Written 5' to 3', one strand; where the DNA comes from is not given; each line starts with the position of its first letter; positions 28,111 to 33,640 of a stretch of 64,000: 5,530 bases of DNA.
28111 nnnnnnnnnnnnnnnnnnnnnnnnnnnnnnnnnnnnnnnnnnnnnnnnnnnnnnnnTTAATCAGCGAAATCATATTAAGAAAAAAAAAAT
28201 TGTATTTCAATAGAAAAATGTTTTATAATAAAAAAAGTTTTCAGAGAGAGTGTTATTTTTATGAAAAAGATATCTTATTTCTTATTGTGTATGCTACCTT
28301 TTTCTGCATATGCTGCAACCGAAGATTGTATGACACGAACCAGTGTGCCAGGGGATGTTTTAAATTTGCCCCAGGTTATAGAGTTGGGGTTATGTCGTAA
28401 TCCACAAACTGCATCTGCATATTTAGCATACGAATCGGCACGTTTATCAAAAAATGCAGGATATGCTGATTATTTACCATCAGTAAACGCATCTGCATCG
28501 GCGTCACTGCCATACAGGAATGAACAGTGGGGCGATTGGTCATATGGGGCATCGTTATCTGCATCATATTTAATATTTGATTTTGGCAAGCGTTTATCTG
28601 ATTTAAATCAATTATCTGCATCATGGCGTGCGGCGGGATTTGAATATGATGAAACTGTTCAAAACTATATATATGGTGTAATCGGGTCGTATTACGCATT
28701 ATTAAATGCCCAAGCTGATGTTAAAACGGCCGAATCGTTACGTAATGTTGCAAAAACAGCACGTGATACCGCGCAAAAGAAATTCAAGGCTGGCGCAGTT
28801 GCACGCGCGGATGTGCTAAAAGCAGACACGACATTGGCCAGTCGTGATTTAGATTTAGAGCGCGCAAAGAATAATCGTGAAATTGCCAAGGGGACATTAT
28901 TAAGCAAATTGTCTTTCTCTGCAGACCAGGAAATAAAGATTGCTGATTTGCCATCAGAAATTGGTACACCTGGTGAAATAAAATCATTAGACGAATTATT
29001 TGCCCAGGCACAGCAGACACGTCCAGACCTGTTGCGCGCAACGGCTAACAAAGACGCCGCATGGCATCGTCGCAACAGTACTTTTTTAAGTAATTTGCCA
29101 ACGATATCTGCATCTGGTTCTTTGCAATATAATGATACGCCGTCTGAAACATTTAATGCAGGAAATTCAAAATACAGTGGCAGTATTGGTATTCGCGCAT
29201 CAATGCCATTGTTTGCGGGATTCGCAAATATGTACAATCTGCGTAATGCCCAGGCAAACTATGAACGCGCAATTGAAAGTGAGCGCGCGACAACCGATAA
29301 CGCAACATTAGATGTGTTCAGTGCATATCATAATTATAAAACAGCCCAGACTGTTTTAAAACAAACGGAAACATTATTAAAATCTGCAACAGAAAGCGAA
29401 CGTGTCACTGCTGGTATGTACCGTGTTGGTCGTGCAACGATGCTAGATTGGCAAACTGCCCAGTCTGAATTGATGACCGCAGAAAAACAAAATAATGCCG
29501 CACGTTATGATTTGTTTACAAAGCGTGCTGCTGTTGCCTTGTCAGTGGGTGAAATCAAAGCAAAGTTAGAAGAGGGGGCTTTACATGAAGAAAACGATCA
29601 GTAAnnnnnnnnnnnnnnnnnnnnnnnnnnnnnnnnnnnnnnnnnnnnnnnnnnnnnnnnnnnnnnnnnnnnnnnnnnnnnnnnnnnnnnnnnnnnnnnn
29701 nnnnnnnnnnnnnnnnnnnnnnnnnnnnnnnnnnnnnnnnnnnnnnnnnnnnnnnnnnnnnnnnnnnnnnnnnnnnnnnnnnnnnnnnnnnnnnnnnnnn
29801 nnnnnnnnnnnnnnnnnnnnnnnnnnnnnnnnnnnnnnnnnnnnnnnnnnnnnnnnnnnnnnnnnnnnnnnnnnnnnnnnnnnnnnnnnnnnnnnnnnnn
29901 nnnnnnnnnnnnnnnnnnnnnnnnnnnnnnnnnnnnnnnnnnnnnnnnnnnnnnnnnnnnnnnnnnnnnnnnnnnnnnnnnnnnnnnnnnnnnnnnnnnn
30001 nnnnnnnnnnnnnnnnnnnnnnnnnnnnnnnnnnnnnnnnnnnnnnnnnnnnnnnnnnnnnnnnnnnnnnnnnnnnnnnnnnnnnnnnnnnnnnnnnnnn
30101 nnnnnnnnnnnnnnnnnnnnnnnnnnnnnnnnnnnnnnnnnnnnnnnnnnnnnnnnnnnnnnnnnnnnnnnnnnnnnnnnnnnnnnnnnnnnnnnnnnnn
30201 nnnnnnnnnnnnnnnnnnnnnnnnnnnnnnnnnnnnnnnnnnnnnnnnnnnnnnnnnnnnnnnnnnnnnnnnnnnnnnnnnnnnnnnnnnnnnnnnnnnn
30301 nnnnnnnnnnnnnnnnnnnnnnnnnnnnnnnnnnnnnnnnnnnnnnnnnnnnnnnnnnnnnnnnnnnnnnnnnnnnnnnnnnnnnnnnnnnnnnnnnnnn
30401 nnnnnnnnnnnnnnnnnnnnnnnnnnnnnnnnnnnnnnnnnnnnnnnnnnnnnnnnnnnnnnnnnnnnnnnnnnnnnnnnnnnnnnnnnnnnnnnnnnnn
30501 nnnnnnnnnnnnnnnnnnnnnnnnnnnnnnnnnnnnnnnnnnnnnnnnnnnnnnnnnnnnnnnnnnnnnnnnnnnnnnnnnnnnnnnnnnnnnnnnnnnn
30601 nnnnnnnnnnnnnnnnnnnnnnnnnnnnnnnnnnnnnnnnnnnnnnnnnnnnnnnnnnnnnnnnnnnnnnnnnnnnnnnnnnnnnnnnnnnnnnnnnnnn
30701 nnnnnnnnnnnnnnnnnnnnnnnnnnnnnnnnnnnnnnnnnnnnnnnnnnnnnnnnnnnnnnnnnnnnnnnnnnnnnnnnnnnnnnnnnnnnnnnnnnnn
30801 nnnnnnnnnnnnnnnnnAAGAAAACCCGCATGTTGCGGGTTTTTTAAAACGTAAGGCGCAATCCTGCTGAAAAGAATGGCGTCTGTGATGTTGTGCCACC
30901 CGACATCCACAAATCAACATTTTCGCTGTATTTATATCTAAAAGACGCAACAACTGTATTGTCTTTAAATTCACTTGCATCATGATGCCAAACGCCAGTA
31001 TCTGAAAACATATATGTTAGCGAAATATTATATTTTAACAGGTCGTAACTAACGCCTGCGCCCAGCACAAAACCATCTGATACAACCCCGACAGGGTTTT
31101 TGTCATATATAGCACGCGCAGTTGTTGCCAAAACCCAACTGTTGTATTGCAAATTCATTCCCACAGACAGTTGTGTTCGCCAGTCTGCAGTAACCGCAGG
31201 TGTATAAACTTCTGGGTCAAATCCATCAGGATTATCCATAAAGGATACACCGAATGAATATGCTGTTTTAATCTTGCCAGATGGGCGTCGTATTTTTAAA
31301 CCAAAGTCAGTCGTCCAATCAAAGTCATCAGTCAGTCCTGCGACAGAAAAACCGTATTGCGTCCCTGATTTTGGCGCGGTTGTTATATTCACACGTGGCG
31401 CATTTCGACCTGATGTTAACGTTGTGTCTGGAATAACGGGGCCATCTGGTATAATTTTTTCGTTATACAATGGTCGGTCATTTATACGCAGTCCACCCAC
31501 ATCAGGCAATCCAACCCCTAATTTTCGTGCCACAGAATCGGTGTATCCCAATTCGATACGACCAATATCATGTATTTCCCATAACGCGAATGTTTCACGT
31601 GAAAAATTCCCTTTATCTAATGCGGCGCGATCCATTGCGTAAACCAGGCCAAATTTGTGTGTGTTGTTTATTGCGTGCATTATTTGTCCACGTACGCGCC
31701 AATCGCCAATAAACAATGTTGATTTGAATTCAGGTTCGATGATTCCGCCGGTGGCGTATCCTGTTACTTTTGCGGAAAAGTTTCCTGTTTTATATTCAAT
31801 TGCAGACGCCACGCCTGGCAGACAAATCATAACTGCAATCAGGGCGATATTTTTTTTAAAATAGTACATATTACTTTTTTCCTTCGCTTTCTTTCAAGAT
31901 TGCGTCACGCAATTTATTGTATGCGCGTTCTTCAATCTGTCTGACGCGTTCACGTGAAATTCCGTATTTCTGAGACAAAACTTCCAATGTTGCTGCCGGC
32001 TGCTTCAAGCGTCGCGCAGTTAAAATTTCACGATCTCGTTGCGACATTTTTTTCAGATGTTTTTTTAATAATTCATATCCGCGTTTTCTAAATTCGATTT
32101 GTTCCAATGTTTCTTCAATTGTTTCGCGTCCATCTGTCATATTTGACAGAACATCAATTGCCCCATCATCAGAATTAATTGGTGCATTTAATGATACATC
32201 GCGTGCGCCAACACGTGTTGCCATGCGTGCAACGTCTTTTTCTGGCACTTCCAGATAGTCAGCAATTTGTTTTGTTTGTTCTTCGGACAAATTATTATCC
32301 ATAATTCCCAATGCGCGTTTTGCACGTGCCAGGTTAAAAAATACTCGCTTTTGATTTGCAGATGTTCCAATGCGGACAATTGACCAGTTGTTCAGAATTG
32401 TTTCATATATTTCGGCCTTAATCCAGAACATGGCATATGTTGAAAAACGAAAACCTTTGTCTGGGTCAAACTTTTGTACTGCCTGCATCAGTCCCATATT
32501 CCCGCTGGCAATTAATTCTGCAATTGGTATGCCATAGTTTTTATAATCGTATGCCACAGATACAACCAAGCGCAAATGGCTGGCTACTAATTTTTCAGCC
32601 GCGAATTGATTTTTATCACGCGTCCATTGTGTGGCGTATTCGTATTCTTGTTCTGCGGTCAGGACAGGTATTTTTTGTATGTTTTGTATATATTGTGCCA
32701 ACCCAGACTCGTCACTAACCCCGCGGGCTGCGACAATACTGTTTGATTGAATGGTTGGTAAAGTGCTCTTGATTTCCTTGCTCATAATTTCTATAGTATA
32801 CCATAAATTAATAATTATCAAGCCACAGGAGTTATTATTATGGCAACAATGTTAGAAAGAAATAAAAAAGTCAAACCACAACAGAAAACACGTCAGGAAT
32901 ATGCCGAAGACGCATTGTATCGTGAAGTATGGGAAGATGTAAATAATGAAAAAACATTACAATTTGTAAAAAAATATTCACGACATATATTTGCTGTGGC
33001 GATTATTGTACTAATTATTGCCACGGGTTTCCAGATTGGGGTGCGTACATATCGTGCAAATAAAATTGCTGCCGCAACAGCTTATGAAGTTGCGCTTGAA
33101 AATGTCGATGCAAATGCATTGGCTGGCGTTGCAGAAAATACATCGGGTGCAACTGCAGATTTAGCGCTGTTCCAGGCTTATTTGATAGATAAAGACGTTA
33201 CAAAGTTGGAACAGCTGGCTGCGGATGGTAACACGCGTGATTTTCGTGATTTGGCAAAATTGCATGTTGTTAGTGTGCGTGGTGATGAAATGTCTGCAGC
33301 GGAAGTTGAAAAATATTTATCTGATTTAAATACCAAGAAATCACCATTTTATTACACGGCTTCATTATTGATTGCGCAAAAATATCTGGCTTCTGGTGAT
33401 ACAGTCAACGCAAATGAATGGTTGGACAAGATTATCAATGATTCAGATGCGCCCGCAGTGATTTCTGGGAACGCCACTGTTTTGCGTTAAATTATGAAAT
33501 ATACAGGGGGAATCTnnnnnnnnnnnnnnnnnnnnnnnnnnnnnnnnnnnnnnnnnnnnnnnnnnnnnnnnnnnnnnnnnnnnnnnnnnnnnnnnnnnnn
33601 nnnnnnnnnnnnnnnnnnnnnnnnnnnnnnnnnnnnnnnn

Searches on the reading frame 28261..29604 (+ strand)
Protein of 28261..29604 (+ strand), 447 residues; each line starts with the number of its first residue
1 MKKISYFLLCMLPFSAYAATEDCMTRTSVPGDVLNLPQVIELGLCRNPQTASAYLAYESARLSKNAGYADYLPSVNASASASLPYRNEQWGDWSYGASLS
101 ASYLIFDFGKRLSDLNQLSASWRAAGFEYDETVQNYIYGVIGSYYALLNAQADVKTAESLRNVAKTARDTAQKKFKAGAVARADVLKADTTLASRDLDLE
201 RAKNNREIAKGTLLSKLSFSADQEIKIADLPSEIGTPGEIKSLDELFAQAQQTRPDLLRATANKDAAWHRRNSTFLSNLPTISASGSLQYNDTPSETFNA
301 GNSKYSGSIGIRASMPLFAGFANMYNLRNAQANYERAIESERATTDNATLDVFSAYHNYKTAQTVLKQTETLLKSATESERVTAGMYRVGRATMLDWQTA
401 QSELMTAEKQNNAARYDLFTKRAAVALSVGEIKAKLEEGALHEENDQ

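Call 25: search_protein_families(library=pfam, proteins=[window:28261-29604:+], max_evalue=0.00001)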
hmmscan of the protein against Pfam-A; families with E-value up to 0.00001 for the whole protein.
window:28261-29604:+ (447 aa): 1 family
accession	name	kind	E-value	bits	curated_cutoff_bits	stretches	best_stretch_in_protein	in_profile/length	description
PF02321.23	OEP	-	2.4e-54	184.4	22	2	243-426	1-183/187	Outer membrane efflux protein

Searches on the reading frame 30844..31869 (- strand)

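Call 25: search_protein_families(library=pfam, proteins=[window:30844-31869:-], max_evalue=0.00001)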
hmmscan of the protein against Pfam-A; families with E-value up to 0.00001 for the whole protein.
window:30844-31869:- (341 aa): 1 family
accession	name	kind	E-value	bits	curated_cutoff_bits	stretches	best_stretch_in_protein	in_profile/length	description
PF13609.12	Porin_4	-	2.8e-11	44.2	27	1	11-325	3-303/310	Gram-negative porin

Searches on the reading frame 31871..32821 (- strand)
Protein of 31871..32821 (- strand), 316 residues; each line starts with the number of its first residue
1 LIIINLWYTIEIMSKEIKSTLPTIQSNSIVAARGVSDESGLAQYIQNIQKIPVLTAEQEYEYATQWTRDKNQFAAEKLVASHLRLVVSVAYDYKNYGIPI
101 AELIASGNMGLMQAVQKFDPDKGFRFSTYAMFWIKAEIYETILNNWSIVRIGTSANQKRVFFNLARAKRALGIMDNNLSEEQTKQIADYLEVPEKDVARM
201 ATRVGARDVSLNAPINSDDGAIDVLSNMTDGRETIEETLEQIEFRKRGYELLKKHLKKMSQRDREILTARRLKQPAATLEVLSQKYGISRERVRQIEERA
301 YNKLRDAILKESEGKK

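Call 25: search_protein_families(library=pfam, proteins=[window:31871-32821:-], max_evalue=0.00001)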
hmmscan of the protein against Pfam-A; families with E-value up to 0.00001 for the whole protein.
window:31871-32821:- (316 aa): 3 families
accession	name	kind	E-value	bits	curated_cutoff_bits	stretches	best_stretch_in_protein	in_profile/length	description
PF04542.20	Sigma70_r2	-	7.6e-17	61.3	24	1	78-146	1-69/71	Sigma-70 region 2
PF04545.22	Sigma70_r4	-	5.3e-12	45.5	24.1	1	256-305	2-49/50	Sigma-70, region 4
PF00140.25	Sigma70_r1_2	-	6.2e-06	26.5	22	1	43-65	5-27/34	Sigma-70 factor, region 1.2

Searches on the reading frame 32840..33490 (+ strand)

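Call 95: search_protein_families(library=pfam, proteins=[window:32840-33490:+], max_evalue=0.001)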
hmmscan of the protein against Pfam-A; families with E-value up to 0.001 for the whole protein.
window:32840-33490:+ (216 aa): 2 families
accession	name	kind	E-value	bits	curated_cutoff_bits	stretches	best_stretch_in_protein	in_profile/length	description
PF10858.15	DUF2659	-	2.9e-07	30.8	27.7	1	28-214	6-211/216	Protein of unknown function (DUF2659)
PF09976.15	TPR_21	-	1.1e-05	25.8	25.5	0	41-146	2-122/193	Tetratricopeptide repeat-like domain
